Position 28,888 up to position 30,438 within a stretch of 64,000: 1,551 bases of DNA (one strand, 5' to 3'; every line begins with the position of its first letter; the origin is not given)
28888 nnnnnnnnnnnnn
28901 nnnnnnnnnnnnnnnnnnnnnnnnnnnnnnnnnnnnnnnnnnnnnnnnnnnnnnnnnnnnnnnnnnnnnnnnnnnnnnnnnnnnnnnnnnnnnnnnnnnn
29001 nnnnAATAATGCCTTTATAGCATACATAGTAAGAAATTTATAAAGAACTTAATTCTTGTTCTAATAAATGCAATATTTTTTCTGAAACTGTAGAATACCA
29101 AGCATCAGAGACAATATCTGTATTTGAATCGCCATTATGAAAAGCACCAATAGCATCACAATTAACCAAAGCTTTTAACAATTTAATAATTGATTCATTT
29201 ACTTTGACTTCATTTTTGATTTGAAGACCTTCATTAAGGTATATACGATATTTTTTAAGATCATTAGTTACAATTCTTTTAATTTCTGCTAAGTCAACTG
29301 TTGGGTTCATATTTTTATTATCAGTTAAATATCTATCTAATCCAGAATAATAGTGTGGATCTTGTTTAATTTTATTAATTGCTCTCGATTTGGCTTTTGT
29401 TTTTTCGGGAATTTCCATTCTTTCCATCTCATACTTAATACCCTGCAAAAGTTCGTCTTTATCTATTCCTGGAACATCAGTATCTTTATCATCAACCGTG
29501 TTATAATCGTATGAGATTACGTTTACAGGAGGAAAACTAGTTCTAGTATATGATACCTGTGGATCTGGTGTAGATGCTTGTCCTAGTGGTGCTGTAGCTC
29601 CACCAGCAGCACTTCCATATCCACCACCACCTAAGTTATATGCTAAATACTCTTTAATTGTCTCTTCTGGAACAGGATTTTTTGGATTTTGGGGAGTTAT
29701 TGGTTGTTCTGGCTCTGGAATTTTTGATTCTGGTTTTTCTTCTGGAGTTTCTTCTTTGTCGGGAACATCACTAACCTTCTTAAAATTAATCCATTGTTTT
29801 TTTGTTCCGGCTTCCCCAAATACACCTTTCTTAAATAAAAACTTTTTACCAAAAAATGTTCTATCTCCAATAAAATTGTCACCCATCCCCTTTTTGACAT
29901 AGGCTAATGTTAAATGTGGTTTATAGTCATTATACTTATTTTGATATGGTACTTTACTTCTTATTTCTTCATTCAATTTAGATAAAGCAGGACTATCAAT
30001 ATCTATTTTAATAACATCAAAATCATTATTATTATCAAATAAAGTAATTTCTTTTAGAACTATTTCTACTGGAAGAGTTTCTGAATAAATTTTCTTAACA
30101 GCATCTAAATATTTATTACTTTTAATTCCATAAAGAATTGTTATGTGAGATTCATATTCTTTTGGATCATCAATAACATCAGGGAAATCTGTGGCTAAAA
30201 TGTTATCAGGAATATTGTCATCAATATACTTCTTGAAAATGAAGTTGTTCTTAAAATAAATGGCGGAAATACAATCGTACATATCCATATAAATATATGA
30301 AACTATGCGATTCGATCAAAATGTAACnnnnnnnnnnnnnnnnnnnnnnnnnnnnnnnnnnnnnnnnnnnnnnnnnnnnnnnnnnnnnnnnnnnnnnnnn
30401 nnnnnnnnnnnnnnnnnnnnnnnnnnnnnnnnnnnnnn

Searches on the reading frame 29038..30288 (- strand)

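Call 10: search_protein_families(library=phrogs, proteins=[window:29038-30288:-], max_evalue=0.001)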
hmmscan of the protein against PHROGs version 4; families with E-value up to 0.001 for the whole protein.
window:29038-30288:- (416 aa): 1 family
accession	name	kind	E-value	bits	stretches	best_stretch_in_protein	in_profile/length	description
phrog_755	-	DNA, RNA and nucleotide metabolism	2.7e-11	44.3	1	41-133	35-123/156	RNA ligase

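Call 11: search_protein_families(library=pfam, proteins=[window:29038-30288:-], max_evalue=0.001)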
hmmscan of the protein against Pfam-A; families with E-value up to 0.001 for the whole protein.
window:29038-30288:- (416 aa): 2 families
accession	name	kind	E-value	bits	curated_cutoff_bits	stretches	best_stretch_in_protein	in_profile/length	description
PF13563.12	2_5_RNA_ligase2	-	3.7e-08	34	27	1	48-132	27-117/152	2'-5' RNA ligase superfamily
PF23474.1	Acb1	-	3.5e-06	27.2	27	1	45-133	33-113/144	Anti-CBASS protein Acb1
